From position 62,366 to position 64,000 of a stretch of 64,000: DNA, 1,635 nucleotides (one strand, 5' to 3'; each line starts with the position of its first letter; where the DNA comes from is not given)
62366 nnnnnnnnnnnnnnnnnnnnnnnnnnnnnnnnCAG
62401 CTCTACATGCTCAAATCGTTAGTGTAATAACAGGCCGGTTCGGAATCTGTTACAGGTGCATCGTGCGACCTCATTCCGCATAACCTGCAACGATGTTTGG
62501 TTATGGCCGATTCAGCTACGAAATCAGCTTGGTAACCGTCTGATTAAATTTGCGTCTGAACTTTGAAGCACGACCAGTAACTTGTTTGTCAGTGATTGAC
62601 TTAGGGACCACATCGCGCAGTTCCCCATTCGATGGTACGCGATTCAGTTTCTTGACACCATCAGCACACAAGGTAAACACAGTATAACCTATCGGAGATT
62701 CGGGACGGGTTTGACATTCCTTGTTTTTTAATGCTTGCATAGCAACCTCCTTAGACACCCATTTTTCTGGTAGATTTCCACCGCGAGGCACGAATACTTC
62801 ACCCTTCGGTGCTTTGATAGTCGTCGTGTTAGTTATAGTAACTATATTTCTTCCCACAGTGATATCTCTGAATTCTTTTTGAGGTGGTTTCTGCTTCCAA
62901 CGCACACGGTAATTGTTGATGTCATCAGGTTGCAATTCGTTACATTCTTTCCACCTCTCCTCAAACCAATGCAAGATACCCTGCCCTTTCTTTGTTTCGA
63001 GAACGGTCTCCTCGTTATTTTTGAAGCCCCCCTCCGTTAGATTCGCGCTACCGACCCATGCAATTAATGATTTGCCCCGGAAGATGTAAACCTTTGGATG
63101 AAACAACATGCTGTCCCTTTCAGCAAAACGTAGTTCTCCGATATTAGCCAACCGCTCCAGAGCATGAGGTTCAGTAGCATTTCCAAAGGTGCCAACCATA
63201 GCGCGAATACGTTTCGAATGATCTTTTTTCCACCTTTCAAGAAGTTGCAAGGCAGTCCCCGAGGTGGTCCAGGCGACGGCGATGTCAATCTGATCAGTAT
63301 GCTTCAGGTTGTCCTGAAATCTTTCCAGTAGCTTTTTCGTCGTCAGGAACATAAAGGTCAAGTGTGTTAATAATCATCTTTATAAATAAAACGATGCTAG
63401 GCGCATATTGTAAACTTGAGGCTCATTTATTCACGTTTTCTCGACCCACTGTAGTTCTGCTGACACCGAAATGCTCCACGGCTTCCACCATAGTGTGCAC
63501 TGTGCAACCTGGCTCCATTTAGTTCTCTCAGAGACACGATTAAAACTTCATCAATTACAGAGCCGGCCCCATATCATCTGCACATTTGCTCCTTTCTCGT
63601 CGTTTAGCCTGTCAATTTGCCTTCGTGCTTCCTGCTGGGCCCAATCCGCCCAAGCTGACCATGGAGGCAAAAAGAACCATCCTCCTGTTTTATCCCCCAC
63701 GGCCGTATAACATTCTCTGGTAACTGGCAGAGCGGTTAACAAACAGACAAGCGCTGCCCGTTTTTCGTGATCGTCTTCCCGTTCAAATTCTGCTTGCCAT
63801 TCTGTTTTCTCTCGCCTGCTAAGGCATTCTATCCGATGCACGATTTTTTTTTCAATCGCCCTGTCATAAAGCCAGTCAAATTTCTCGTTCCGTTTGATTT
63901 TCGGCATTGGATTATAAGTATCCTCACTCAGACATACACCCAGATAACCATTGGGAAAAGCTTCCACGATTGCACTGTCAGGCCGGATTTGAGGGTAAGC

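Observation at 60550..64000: Low-GC island at the window edge: TTGACAA triplet, IS3-OrfA remnant, RadC/JAB gene, single-HKD PLD-family nuclease and an ORF truncated by the window end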

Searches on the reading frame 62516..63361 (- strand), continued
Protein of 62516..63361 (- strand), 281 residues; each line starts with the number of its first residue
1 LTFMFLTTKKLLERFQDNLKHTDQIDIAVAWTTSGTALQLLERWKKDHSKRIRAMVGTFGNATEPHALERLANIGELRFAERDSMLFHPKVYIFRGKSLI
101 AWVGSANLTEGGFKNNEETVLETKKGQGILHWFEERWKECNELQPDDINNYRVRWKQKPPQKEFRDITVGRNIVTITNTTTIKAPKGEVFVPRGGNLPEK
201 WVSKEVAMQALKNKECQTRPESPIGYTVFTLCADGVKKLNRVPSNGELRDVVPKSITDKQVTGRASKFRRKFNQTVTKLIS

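Call 113: search_protein_families(library=pfam, proteins=[P0018, P0011, P0019, P0045, P0004, P0007, P0029], max_evalue=1)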
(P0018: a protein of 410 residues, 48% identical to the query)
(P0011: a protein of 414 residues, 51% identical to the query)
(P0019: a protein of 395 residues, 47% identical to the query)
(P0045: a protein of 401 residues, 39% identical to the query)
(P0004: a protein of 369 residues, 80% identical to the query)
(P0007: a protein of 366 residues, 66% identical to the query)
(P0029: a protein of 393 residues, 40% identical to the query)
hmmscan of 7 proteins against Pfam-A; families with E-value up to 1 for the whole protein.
P0018 (410 aa): 3 families
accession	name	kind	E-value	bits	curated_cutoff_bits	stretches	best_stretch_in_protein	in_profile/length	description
PF09565.16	RE_NgoFVII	-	1.3e-10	41.2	23.8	1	6-125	2-140/162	NgoFVII restriction endonuclease N-terminal PLD domain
PF13091.12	PLDc_2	-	8e-10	39.1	27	1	17-132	8-130/132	PLD-like domain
PF13090.12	PP_kinase_C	-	0.00062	19.7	25.8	1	82-136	88-145/172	Polyphosphate kinase C-terminal domain 2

P0011 (414 aa): 3 families
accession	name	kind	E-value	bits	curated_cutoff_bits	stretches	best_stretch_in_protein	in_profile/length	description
PF13091.12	PLDc_2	-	5.6e-13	49.3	27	1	20-131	10-129/132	PLD-like domain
PF09565.16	RE_NgoFVII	-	1.2e-08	34.9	23.8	1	6-127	1-139/162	NgoFVII restriction endonuclease N-terminal PLD domain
PF13090.12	PP_kinase_C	-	0.003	17.5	25.8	1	35-124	44-130/172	Polyphosphate kinase C-terminal domain 2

P0019 (395 aa): 2 families
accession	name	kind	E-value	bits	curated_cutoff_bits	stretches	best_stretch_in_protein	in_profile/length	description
PF13091.12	PLDc_2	-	7.6e-09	35.9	27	1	17-129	8-127/132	PLD-like domain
PF09565.16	RE_NgoFVII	-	2.2e-07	30.8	23.8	1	6-116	2-128/162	NgoFVII restriction endonuclease N-terminal PLD domain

P0045 (401 aa): 3 families
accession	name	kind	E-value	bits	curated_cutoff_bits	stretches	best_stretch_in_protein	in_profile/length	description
PF13091.12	PLDc_2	-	2.9e-07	30.8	27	1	44-139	35-132/132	PLD-like domain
PF09565.16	RE_NgoFVII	-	0.0026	17.5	23.8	1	13-122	9-130/162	NgoFVII restriction endonuclease N-terminal PLD domain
PF04016.18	DUF364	-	0.13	12.3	23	1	315-344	69-102/147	Putative heavy-metal chelation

P0004 (369 aa): 3 families
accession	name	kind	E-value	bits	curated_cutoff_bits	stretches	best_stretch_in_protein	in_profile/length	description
PF13091.12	PLDc_2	-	6.3e-09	36.2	27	1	20-132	10-126/132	PLD-like domain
PF09565.16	RE_NgoFVII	-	1.5e-07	31.3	23.8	1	10-122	5-134/162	NgoFVII restriction endonuclease N-terminal PLD domain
PF03065.20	Glyco_hydro_57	-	0.041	13.6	21.2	1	4-54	51-99/291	Glycosyl hydrolase family 57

P0007 (366 aa): 2 families
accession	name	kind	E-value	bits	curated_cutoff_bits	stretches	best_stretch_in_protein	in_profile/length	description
PF13091.12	PLDc_2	-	5.8e-08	33.1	27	1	71-131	61-129/132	PLD-like domain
PF09565.16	RE_NgoFVII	-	1.3e-06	28.3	23.8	1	12-121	9-133/162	NgoFVII restriction endonuclease N-terminal PLD domain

P0029 (393 aa): 3 families
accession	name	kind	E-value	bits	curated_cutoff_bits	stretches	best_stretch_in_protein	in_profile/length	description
PF13091.12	PLDc_2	-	1.1e-09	38.6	27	1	18-141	7-132/132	PLD-like domain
PF09565.16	RE_NgoFVII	-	1.9e-07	31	23.8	1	8-138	6-146/162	NgoFVII restriction endonuclease N-terminal PLD domain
PF06279.16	DUF1033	-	0.13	12.9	25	1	119-147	22-50/118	Protein of unknown function (DUF1033)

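Call 114: search_solved_structures(query=A6, max_evalue=10)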
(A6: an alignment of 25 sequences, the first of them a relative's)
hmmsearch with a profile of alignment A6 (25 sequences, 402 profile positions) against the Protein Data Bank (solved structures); distinct sequences matched with E-value up to 10: 39.
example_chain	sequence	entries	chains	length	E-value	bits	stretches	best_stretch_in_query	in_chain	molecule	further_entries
7clg_A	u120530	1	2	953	1.8e-09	40.1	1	6-165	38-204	Putative helicase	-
7e0m_A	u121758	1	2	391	5.8e-07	31.9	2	36-139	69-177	Phospholipase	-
4rct_A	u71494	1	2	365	0.0009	21.4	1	4-121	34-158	Restriction endonuclease R.NgoVII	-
2c1l_A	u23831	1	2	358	0.0058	18.7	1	57-123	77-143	RESTRICTION ENDONUCLEASE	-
1byr_A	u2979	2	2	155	0.025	16.6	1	31-138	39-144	PROTEIN (ENDONUCLEASE)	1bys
6ehi_A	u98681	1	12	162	0.034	16.2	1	96-129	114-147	Nuclease NucT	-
1efa_A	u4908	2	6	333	0.17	13.9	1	274-347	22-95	LAC REPRESSOR | Lactose Operon Repressor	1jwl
1jyf_A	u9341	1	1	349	0.18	13.8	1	274-347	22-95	Lactose Operon Repressor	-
4rzs_A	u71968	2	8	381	0.18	13.8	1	274-347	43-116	Lac repressor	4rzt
1lbg_A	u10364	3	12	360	0.19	13.7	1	274-347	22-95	PROTEIN (LACTOSE OPERON REPRESSOR) | INTACT LACTOSE OPERON REPRESSOR WITH GRATUITOUS INDUCER IPTG | LAC REPRESSOR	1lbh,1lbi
1coz_A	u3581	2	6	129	0.2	13.7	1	176-238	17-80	PROTEIN (GLYCEROL-3-PHOSPHATE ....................) | glycerol-3-phosphate cytidylyltransferase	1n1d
8are_A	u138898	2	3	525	0.2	13.7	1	107-197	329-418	Oligopeptide-binding protein OppA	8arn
3edc_A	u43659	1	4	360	0.21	13.6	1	274-347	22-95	Lactose operon repressor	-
4ggj_A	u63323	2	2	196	0.23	13.5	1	33-142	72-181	Mitochondrial cardiolipin hydrolase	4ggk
9lkx_K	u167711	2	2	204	0.44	12.5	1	30-140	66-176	Mitochondrial cardiolipin hydrolase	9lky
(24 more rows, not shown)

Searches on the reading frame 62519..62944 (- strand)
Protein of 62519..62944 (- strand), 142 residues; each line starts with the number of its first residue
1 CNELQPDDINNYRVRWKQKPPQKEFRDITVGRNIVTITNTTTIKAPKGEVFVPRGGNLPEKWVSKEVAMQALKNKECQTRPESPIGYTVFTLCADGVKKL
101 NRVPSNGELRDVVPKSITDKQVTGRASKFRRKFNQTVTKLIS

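Call 40: search_protein_representatives(protein=window:62519-62944:-)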
Query: 142 residues. Proteins with E-value up to 0.001 (for the whole library): 5; up to 1e-10: 2; up to 1e-30: 1. The best 5 are listed.
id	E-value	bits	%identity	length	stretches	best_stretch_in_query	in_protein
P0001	1.2e-79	281.4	89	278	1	1-142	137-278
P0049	6.3e-11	58.7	39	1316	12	74-100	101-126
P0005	6.3e-09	52.2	57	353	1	1-50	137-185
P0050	6.5e-07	45.7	25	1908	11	81-136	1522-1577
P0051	1.0e-06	45.1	60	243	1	1-40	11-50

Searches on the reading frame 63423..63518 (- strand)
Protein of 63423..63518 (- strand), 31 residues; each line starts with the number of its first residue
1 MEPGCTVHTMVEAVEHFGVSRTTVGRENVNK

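Call 6: search_protein_families(library=pfam, proteins=[window:63423-63518:-], max_evalue=0.1)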
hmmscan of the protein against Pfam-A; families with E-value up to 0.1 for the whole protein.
window:63423-63518:- (31 aa): 2 families
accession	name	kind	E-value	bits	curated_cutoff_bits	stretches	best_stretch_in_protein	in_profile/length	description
PF08220.18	HTH_DeoR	-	0.039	14.2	21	1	11-26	18-33/57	DeoR-like helix-turn-helix domain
PF13518.12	HTH_28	-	0.055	14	25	1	8-26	13-31/52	Helix-turn-helix domain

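Call 7: search_protein_families(library=padloc, proteins=[window:63423-63518:-], max_evalue=0.1)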
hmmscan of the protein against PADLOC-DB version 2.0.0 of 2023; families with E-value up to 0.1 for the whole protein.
window:63423-63518:- (31 aa): 0 families

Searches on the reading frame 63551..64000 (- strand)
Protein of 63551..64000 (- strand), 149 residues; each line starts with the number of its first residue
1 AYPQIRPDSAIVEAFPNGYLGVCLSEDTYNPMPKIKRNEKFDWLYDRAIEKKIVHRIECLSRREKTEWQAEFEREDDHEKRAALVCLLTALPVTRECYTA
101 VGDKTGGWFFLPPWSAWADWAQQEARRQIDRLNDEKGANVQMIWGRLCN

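Call 6: search_protein_families(library=pfam, proteins=[window:63551-63967:-], max_evalue=0.1)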
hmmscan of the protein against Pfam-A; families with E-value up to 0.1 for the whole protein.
window:63551-63967:- (138 aa): 0 families

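Call 7: search_protein_families(library=padloc, proteins=[window:63551-63967:-], max_evalue=0.1)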
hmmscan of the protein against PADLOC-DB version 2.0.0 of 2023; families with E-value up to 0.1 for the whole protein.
window:63551-63967:- (138 aa): 0 families

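Call 25: search_protein_families(library=ncbifam, proteins=[window:63551-64000:-], max_evalue=0.1)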
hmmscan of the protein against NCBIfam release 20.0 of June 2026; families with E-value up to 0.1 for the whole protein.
window:63551-64000:- (149 aa): 1 family
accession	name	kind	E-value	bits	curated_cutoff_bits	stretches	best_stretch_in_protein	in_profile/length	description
NF002651.0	PRK02318.2-4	equivalog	0.094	11.8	269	0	29-58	278-308/368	mannitol-1-phosphate 5-dehydrogenase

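Call 26: search_protein_families(library=phrogs, proteins=[window:63551-64000:-], max_evalue=0.1)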
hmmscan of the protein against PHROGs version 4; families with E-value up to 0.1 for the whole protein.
window:63551-64000:- (149 aa): 0 families

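Call 28: search_protein_families(library=pfam, proteins=[window:63551-64000:-], max_evalue=1)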
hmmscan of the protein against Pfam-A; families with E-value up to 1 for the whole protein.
window:63551-64000:- (149 aa): 0 families

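Call 50: find_homologous_proteins(query=window:63554-64000:-)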
Query window:63554-64000:- (149 aa): 311 proteins with E <= 0.001 among 322 candidates; the best 120 are listed.
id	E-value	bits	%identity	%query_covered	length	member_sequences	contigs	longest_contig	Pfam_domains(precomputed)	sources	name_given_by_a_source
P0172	1.9e-100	351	100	100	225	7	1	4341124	-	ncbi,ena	-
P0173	2.5e-42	162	55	87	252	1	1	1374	-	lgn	-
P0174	4.5e-39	152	50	96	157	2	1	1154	-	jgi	jgi:hypothetical protein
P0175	9.9e-37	144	50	95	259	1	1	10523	-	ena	-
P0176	1.9e-36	143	47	95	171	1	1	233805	-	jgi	jgi:hypothetical protein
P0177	5.3e-35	138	49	90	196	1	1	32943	-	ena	-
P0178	1.8e-34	137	44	95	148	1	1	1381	-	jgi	jgi:hypothetical protein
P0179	2.0e-34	137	53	80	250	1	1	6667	-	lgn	-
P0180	2.2e-33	133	48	82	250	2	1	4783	-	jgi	jgi:hypothetical protein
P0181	2.6e-32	130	45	95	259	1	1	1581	-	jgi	jgi:hypothetical protein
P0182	1.6e-31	127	48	89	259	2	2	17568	-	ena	-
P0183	3.2e-31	126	48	88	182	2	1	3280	-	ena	-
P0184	4.5e-31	126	48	82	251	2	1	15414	-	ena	-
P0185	6.2e-31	125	46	89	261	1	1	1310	-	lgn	-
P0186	1.7e-30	124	45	88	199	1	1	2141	-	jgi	jgi:hypothetical protein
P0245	7.3e-24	102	47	79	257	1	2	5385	PF04250.20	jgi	jgi:predicted nuclease with RNAse H fold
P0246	7.7e-24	102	47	79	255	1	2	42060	PF04250.20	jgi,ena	-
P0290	8.0e-23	99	44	79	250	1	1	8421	PF04250.20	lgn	-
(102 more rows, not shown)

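Call 51: find_encoding_contigs(protein=P0172, flank=10000, max_places=4)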
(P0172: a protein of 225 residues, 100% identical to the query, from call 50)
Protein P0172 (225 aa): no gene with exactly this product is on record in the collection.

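Call 63: search_protein_families(library=pfam, proteins=[L032:10001-10819:+, L032:5558-5980:+, L032:8030-8542:+, L032:9382-9837:-, L032:12688-13554:+, L032:6295-6489:+, L032:6458-6724:+, L032:8546-8758:+], max_evalue=0.1)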
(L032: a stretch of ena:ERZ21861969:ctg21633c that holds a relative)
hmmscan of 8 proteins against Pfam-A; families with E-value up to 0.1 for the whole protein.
L032:10001-10819:+ (272 aa): 0 families

L032:5558-5980:+ (140 aa): 0 families

L032:8030-8542:+ (170 aa): 1 family
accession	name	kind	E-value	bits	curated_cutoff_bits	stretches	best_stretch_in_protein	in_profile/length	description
PF17001.10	T3SS_basalb_I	-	0.0082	17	32.4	1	5-64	3-64/94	Type III secretion basal body protein I, YscI, HrpB, PscI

L032:9382-9837:- (151 aa): 3 families
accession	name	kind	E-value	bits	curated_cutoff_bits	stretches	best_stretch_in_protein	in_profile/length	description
PF01850.27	PIN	-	0.00019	22.5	23.6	1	3-110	1-109/120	PIN domain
PF13470.12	PIN_3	-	0.0096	17.2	27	1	6-113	5-114/115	PIN domain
PF14463.11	E1-N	-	0.046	14.2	27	1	20-75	80-133/151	E1 N-terminal domain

L032:12688-13554:+ (288 aa): 0 families

L032:6295-6489:+ (64 aa): 1 family
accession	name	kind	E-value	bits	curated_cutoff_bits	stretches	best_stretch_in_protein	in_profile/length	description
PF05225.22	HTH_psq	-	0.088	13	20.4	0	11-28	22-39/45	helix-turn-helix, Psq domain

L032:6458-6724:+ (88 aa): 0 families

L032:8546-8758:+ (70 aa): 20 families
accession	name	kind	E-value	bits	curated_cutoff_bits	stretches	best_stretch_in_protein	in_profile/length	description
PF09728.14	Taxilin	-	0.00075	19.2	30.3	1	6-67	21-82/302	Myosin-like coiled-coil protein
PF05531.17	NPV_P10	-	0.00089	20.1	29.8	0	27-66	14-53/75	Nucleopolyhedrovirus P10 protein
PF03148.19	Tektin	-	0.0012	18.2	34.3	1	5-48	319-362/383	Tektin family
PF15619.11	Lebercilin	-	0.0036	17.3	34.3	1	5-62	112-169/193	Ciliary protein causing Leber congenital amaurosis disease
PF11932.13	DUF3450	-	0.0054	16.5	32.6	1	5-66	46-107/241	Protein of unknown function (DUF3450)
PF08647.16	BRE1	-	0.0059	17.1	27.9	1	6-66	20-80/95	BRE1 E3 ubiquitin ligase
PF18595.6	Nuf2_DHR10-like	-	0.015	15.8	28.4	1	25-66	27-68/117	Nuf2, DHR10-like domain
PF07426.16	Dynactin_p22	-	0.021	15.1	25.2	1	2-63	10-72/168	Dynactin subunit p22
PF09763.15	Sec3_CC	-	0.021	15.1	27.1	1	3-66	3-63/133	Exocyst complex component Sec3, coiled-coil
PF04108.17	ATG17_like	-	0.035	14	43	1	2-68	115-189/355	Autophagy protein ATG17-like domain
PF08954.16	Trimer_CC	-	0.037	14.1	27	0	12-41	21-50/52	Trimerisation motif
PF04201.20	TPD52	-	0.038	14.7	25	1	3-66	3-62/108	Tumour protein D52 family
PF00261.25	Tropomyosin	-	0.038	13.9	38.6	1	11-68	98-155/242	Tropomyosin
PF16471.10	JIP_LZII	-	0.045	14.4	30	1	6-66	8-68/71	JNK-interacting protein leucine zipper II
PF09006.16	Surfac_D-trimer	-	0.048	14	22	0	34-51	2-26/46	Lung surfactant protein D coiled-coil trimerisation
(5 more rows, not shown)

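Call 64: search_protein_families(library=padloc, proteins=[L032:10001-10819:+, L032:5558-5980:+, L032:8030-8542:+, L032:9382-9837:-, L032:12688-13554:+, L032:4821-5561:+, L032:3429-4604:+], max_evalue=0.01)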
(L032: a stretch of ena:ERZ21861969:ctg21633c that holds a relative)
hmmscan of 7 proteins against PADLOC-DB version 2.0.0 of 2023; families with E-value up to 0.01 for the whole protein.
L032:10001-10819:+ (272 aa): 0 families

L032:5558-5980:+ (140 aa): 0 families

L032:8030-8542:+ (170 aa): 0 families

L032:9382-9837:- (151 aa): 0 families

L032:12688-13554:+ (288 aa): 0 families

L032:4821-5561:+ (246 aa): 3 families
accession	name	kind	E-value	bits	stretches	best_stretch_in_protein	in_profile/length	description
PDLC02304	AbiEii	-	3.7e-05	21.8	0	31-80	41-91/260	AbiEii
PDLC02296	AbiEii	-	6e-05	20.3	0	31-80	44-95/282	AbiEii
PDLC02330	AbiEii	-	0.0024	15.6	1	30-91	24-81/219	AbiEii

L032:3429-4604:+ (391 aa): 0 families
